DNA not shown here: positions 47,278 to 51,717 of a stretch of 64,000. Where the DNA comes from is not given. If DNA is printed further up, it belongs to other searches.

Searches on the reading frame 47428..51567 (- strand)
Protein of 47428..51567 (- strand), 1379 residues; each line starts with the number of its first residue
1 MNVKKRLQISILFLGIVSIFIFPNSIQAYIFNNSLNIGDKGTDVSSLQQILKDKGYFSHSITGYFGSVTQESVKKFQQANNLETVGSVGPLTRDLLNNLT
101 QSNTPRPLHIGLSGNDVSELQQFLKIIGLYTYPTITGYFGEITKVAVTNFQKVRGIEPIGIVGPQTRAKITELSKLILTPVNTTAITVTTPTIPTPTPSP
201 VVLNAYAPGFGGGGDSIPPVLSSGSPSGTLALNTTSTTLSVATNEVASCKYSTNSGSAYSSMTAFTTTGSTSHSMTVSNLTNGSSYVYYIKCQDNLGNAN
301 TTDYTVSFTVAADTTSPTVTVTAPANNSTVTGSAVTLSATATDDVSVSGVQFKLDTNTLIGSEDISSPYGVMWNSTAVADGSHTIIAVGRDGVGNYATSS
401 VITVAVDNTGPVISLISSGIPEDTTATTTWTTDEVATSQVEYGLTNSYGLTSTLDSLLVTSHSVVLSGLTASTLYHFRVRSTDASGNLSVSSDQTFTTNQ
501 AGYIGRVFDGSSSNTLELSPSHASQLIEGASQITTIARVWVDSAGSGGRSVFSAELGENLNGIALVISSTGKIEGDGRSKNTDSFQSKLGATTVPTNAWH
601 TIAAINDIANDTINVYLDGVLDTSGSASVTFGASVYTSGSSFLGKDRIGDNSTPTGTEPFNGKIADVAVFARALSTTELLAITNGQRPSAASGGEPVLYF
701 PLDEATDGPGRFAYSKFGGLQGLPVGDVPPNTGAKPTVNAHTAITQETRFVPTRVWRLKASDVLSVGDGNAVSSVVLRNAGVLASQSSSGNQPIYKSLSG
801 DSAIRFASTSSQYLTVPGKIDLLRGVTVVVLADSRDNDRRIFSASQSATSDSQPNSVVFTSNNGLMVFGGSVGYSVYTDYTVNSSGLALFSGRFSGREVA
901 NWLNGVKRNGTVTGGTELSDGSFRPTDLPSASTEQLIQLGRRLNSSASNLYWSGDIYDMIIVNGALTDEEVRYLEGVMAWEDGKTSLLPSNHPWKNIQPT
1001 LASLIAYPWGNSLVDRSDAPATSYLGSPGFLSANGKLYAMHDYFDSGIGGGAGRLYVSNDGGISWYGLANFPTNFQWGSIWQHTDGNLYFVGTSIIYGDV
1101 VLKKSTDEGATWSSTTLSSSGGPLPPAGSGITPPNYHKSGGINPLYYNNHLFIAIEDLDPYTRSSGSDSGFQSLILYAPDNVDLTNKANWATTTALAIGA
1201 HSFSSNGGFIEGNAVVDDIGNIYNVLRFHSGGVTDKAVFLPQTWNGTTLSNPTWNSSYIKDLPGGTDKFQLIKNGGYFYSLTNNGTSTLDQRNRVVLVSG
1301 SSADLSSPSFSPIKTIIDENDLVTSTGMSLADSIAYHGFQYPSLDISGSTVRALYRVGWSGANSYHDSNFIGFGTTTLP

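Call 5: search_protein_families(library=pfam, proteins=[window:47428-51567:-], max_evalue=0.001)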
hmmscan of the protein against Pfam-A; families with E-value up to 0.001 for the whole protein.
window:47428-51567:- (1379 aa): 6 families
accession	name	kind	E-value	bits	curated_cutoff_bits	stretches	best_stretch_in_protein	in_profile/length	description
PF01471.23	PG_binding_1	-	1.4e-29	102.5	23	2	41-96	2-57/57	Putative peptidoglycan binding domain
PF17957.7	Big_7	-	1.7e-16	61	24.1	1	317-385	1-68/70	Bacterial Ig domain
PF13385.13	Laminin_G_3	-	1e-14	55.4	27.6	1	527-678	14-149/151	Concanavalin A-like lectin/glucanases superfamily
PF13750.12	Big_3_3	-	9.6e-07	29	27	0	369-422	3-56/157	Bacterial Ig-like domain (group 3)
PF16656.11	Pur_ac_phosph_N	-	1.6e-06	29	30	1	422-498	11-93/93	Purple acid Phosphatase, N-terminal domain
PF00041.27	fn3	-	0.00077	20.1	25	0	423-492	13-78/84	Fibronectin type III domain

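Call 8: find_encoding_contigs(protein=window:47428-51567:-, flank=3000, max_places=10)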
Protein window:47428-51567:- (1379 aa): 2 contigs read that carry it; 2 places shown.
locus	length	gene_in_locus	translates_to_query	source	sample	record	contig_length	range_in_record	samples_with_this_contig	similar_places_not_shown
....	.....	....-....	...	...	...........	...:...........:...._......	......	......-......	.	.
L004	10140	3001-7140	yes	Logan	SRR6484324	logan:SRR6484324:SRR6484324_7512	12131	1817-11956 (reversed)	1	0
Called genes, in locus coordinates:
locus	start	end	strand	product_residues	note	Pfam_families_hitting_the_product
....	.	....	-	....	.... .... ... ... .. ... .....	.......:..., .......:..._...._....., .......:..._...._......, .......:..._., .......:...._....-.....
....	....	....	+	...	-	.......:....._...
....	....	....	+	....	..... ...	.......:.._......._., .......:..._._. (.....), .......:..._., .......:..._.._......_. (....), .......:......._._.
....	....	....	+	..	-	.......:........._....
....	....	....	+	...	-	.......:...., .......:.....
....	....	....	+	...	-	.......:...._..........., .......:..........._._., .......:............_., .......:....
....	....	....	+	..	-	-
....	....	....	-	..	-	-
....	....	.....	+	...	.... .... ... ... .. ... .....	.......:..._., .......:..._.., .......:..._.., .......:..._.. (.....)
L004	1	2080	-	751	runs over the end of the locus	?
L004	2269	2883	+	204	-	PF01351:RNase_HII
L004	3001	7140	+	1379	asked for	PF01471:PG_binding_1, PF13750:Big_3_3 (faint), PF17957:Big_7, PF16656:Pur_ac_phosph_N (weak), PF13385:Laminin_G_3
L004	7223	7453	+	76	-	PF01783:Ribosomal_L32p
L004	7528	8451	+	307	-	PF01029:NusB, PF00293:NUDIX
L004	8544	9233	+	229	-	PF22935:RM44_endonuclase, PF14622:Ribonucleas_3_3, PF00636:Ribonuclease_3, PF00035:dsrm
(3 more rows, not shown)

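Call 11: find_related_loci(query=window:47428-51567:-, collection=genome_contigs, flank=3000)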
Query window:47428-51567:- (1379 aa) in genome_contigs; peptide patterns used: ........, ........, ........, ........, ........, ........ (x = any residue, [..] = any of these).
54 stretches matched a pattern; 4 encode a relative of the query (tblastn E <= 1e-3); 4 distinct loci.
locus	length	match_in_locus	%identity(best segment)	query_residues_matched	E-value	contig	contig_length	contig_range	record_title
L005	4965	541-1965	32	247-509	6e-17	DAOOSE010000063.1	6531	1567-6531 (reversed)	MAG TPA_asm: bacterium isolate AMR_MDS_2527 NODE_14410_length_6531_cov_5.071340, whole genome shotgun sequence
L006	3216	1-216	40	241-313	4e-13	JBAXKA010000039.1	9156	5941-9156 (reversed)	MAG: Candidatus Moraniibacteriota bacterium isolate ELA389 MAG389_39, whole genome shotgun sequence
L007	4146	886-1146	37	202-288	4e-6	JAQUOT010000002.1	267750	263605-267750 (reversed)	MAG: Candidatus Nanoarchaeia archaeon isolate STD1_207 NODE_71_length_267750_cov_13.326526_Sandtown_D1, whole genome sho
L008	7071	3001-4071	27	203-447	6e-6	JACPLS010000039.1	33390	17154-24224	MAG: Candidatus Pacearchaeota archaeon isolate NC_groundwater_527_Ag_S-0.1um_31_8 S35_SO-1_scaffold_219865, whole genome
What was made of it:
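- Tried and rejected: The genome_contigs scan with the big protein gave only four remote hits (call 11).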

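Call 12: find_homologous_proteins(query=window:47428-51567:-, max_evalue=1e-10)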
Query window:47428-51567:- (1379 aa): 772 proteins with E <= 1e-10 among 8000 candidates; the best 120 are listed.
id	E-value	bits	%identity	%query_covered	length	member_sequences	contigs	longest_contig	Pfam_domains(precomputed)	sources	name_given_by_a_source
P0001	0.0e+0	3035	100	100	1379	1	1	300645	PF17957.8,PF13385.14,PF13750.13,PF01471.24,PF16656.12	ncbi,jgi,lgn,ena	ncbi:MAG: peptidoglycan-binding protein [Candidatus Paceibacterota bacterium]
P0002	0.0e+0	1130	56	20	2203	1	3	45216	PF17957.8,PF13750.13,PF01471.24,PF16656.12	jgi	jgi:hypothetical protein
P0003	1.6e-269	916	54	21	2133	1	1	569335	PF00354.25,PF23376.2,PF17957.8,PF13385.14,PF13750.13,PF02210.32,PF01471.24,PF28407.1,PF16656.12,PF13472.13,PF00041.28,PF19077.7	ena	-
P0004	2.1e-265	902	40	14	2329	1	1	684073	PF15418.13,PF14347.12,PF02494.23,PF17957.8,PF13385.14,PF13750.13,PF15983.11,PF00041.28,PF11088.13,PF19077.7,PF22838.2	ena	-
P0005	3.0e-261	888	31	20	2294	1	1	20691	PF16655.13,PF25059.2,PF23376.2,PF25788.3,PF16893.12,PF24489.2,PF00041.28,PF16656.12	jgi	jgi:phosphodiesterase/alkaline phosphatase D-like protein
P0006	4.8e-237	808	37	21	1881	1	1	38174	PF16655.13,PF25059.2,PF23376.2,PF00963.25,PF25788.3,PF16893.12,PF00041.28,PF16656.12,PF00630.26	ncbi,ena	-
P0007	1.7e-231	790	39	21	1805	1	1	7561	PF16655.13,PF13229.13,PF23376.2,PF25788.3,PF14592.13,PF01471.24,PF28407.1,PF00041.28,PF16656.12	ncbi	-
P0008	6.9e-226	771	34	18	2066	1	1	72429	PF16655.13,PF00112.30,PF25059.2,PF23376.2,PF25788.3,PF25814.2,PF28407.1,PF00041.28,PF10179.16,PF16656.12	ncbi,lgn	ncbi:MAG: fibronectin type III domain-containing protein [Candidatus Ozemobacteraceae bacterium]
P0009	6.1e-224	765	35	20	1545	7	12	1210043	PF16655.13,PF23376.2,PF25788.3,PF16794.12,PF00041.28,PF16656.12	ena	-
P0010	2.3e-217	743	53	21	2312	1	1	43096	PF16655.13,PF23376.2,PF17957.8,PF13385.14,PF13750.13,PF02210.32,PF13472.13,PF01471.24,PF28407.1,PF00041.28,PF16656.12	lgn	-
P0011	5.0e-213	729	39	21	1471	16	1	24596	PF16655.13,PF25059.2,PF23376.2,PF17957.8,PF25077.2,PF25788.3,PF00041.28,PF16656.12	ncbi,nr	ncbi:MAG: hypothetical protein DMG15_15320 [Acidobacteria bacterium]|nr:MAG: hypothetical protein DM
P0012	6.2e-206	705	40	21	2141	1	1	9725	PF16655.13,PF25059.2,PF23376.2,PF10102.15,PF01471.24,PF28407.1,PF00041.28,PF16656.12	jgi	jgi:hypothetical protein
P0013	1.8e-202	694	45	21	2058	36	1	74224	PF24771.4,PF16655.13,PF07610.18,PF02494.23,PF17957.8,PF13750.13,PF25788.3,PF22544.3,PF16656.12,PF22073.3,PF15780.12,PF24798.3,PF18370.8,PF00041.28,PF19077.7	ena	-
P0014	2.5e-202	693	66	21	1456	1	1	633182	PF16655.13,PF23376.2,PF17957.8,PF13472.13,PF01471.24,PF28407.1,PF00041.28,PF16656.12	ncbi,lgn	-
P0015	5.7e-199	682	35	21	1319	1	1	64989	PF16655.13,PF25059.2,PF23376.2,PF25788.3,PF16893.12,PF16794.12,PF28407.1,PF00041.28,PF10179.16,PF16656.12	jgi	jgi:phosphodiesterase/alkaline phosphatase D-like protein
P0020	5.5e-185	636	59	21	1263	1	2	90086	PF16655.13,PF23376.2,PF13472.13,PF01471.24,PF00041.28,PF16656.12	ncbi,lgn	ncbi:MAG: peptidoglycan-binding protein [Candidatus Paceibacterota bacterium]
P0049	4.4e-146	507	74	14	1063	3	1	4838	PF17957.8,PF13750.13,PF01471.24,PF00041.28,PF19077.7,PF16656.12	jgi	jgi:hypothetical protein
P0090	2.5e-116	408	60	21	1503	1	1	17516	PF17957.8,PF13750.13,PF01471.24,PF19077.7,PF16656.12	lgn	-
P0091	5.2e-116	407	63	21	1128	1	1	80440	PF17957.8,PF13750.13,PF13472.13,PF01471.24,PF19077.7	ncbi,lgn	-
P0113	9.4e-106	373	73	14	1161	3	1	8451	PF17957.8,PF13750.13,PF01471.24,PF19077.7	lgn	-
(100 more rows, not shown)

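Call 22: list_cluster_members(proteins=[P0001, P0121])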
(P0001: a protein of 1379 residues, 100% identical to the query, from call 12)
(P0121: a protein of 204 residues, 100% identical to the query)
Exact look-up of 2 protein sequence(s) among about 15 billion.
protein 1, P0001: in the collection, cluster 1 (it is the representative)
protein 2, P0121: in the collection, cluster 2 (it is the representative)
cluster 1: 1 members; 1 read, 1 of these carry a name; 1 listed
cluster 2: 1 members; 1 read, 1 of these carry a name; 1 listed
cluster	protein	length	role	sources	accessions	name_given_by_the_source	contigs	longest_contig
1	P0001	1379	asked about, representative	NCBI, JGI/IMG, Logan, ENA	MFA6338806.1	MAG: peptidoglycan-binding protein [Candidatus Paceibacterota bacterium]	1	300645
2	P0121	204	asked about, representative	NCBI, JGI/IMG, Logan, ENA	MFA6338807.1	MAG: ribonuclease HII [Candidatus Paceibacterota bacterium]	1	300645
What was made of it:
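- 47428..51567 (-): Gene for a 1379-aa secreted surface protein. Domains in order: signal peptide, 2x PG_binding_1, Big_7, fn3-like, LamG, and a sialidase or BNR-like C-terminal region. NCBI MFA6338806.1, named 'peptidoglycan-binding protein [Candidatus Paceibacterota bacterium]' (calls 12, 22).
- On SSR-mediated phase-variable promoter (spacer type: porA, tp0126): The protein clusters are singletons (call 22).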

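Call 23: find_encoding_contigs(protein=P0014, flank=10000, max_places=2)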
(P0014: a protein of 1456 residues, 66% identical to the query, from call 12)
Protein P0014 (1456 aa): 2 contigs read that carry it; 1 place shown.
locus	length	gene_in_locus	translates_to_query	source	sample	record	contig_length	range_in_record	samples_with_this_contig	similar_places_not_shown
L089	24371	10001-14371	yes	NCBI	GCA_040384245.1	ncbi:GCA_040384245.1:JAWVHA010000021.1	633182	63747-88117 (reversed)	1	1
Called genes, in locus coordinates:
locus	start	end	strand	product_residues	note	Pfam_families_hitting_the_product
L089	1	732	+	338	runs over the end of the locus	-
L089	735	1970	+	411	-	-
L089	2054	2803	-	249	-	PF02096:60KD_IMP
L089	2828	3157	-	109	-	PF00825:Ribonuclease_P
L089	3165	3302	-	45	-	PF00468:Ribosomal_L34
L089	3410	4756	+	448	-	PF11638:DnaA_N, PF00910:RNA_helicase (faint), PF00308:Bac_DnaA, PF00004:AAA (weak), PF01695:IstB_IS21 (weak), PF13401:AAA_22 (faint), PF08299:Bac_DnaA_C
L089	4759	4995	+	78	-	-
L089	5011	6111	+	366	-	PF00712:DNA_pol3_beta, PF02767:DNA_pol3_beta_2, PF02768:DNA_pol3_beta_3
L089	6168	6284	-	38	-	-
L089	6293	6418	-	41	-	-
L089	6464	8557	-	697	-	PF00912:Transgly, PF00905:Transpeptidase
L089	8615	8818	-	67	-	-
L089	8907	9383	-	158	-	PF02075:RuvC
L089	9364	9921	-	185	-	PF20772:TACO1_YebC_N, PF01709:Transcrip_reg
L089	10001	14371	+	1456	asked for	PF01471:PG_binding_1, PF00041:fn3 (weak), PF16655:PhoD_N (faint), PF28407:Ig_ANOS1 (faint), PF16656:Pur_ac_phosph_N, PF17957:Big_7, PF16656:Pur_ac_phosph_N, PF13472:Lipase_GDSL_2, +1 more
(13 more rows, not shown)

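Call 24: find_encoding_contigs(protein=P0091, flank=10000, max_places=2)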
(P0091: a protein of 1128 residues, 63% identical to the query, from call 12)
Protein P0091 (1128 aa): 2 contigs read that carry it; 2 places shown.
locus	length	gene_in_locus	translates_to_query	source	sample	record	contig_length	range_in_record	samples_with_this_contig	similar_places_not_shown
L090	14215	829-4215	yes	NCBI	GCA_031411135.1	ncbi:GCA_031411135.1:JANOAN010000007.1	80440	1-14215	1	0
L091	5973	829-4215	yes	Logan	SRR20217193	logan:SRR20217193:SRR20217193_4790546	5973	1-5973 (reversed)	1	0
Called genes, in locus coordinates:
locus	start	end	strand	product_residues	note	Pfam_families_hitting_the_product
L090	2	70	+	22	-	?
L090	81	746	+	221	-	-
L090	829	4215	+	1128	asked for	PF19077:Big_13 (faint), PF13750:Big_3_3 (faint), PF13472:Lipase_GDSL_2 (weak), PF17957:Big_7, PF01471:PG_binding_1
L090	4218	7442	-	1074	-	PF02811:PHP, PF07733:DNA_pol3_alpha, PF17657:DNA_pol3_finger, PF14579:HHH_6, PF01336:tRNA_anti-codon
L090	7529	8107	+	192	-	PF01351:RNase_HII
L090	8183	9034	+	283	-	-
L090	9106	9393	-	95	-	PF12844:HTH_19 (weak), PF01381:HTH_3, PF13443:HTH_26 (weak), PF13560:HTH_31 (weak)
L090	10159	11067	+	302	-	PF01029:NusB, PF00293:NUDIX (weak)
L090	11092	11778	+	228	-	PF22935:RM44_endonuclase, PF14622:Ribonucleas_3_3, PF00636:Ribonuclease_3, PF00035:dsrm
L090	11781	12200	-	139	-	-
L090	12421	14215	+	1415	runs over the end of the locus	-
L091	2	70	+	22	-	?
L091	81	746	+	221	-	-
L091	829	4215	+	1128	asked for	PF19077:Big_13 (faint), PF13750:Big_3_3 (faint), PF13472:Lipase_GDSL_2 (weak), PF17957:Big_7, PF01471:PG_binding_1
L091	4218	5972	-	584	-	?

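Call 25: find_encoding_contigs(protein=P0020, flank=10000, max_places=2)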
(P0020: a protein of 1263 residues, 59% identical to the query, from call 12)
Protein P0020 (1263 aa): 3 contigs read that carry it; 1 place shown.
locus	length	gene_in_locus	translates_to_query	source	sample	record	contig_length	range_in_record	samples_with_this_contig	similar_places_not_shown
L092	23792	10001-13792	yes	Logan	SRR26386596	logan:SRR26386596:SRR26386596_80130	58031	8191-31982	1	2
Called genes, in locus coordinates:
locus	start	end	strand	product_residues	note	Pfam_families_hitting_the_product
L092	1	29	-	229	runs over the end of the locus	PF00293:NUDIX, PF19368:WHD_AraR, PF21906:WHD_NrtR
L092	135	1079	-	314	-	PF03747:ADP_ribosyl_GH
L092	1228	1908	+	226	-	PF04973:NMN_transporter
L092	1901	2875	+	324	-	PF13521:AAA_28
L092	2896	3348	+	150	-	PF13563:2_5_RNA_ligase2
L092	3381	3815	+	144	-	PF08327:AHSA1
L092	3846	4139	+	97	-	PF09650:PHA_gran_rgn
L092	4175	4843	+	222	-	PF00005:ABC_tran (faint), PF12848:ABC_tran_Xtn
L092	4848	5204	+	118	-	PF09966:DUF2200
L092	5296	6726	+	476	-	PF00206:Lyase_1, PF08328:ASL_C (faint)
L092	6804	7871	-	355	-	PF13091:PLDc_2, PF00614:PLDc (faint), PF13091:PLDc_2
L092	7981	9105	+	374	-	PF02784:Orn_Arg_deC_N, PF00278:Orn_DAP_Arg_deC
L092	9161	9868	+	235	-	PF01786:AOX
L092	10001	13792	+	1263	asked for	PF01471:PG_binding_1, PF16655:PhoD_N (faint), PF00041:fn3 (faint), PF16656:Pur_ac_phosph_N (weak), PF23376:Fn3_VIN3 (faint), PF16656:Pur_ac_phosph_N, PF13472:Lipase_GDSL_2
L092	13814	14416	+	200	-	PF04892:VanZ-LLP1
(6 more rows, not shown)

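Call 26: find_encoding_contigs(protein=P0113, flank=10000, max_places=3)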
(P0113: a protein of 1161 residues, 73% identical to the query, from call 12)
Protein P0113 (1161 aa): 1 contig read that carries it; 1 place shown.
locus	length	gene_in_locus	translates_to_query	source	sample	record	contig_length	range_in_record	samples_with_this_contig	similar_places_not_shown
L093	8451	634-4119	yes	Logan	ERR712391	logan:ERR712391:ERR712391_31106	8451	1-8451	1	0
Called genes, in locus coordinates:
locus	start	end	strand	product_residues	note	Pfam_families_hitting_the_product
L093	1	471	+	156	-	?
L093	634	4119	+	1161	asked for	PF13750:Big_3_3 (faint), PF19077:Big_13 (faint), PF17957:Big_7, PF01471:PG_binding_1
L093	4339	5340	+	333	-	PF02899:Phage_int_SAM_1, PF13495:Phage_int_SAM_4 (weak), PF00589:Phage_integrase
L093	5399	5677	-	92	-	PF13031:DUF3892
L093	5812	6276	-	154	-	-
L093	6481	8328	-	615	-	PF13589:HATPase_c_3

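Call 53: find_encoding_contigs(protein=P0049, flank=5000, max_places=2)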
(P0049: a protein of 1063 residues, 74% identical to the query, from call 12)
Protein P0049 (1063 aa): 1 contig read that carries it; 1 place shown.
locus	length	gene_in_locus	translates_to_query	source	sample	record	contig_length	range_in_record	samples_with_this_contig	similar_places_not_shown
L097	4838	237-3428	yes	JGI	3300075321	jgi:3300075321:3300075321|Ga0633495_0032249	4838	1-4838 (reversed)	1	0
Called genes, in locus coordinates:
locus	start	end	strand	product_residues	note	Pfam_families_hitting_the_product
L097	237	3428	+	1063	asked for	PF01471:PG_binding_1, PF13750:Big_3_3 (faint), PF17957:Big_7, PF19077:Big_13 (faint), PF17957:Big_7, PF00041:fn3, PF16656:Pur_ac_phosph_N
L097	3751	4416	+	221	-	PF02586:SRAP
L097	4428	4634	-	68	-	-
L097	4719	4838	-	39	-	?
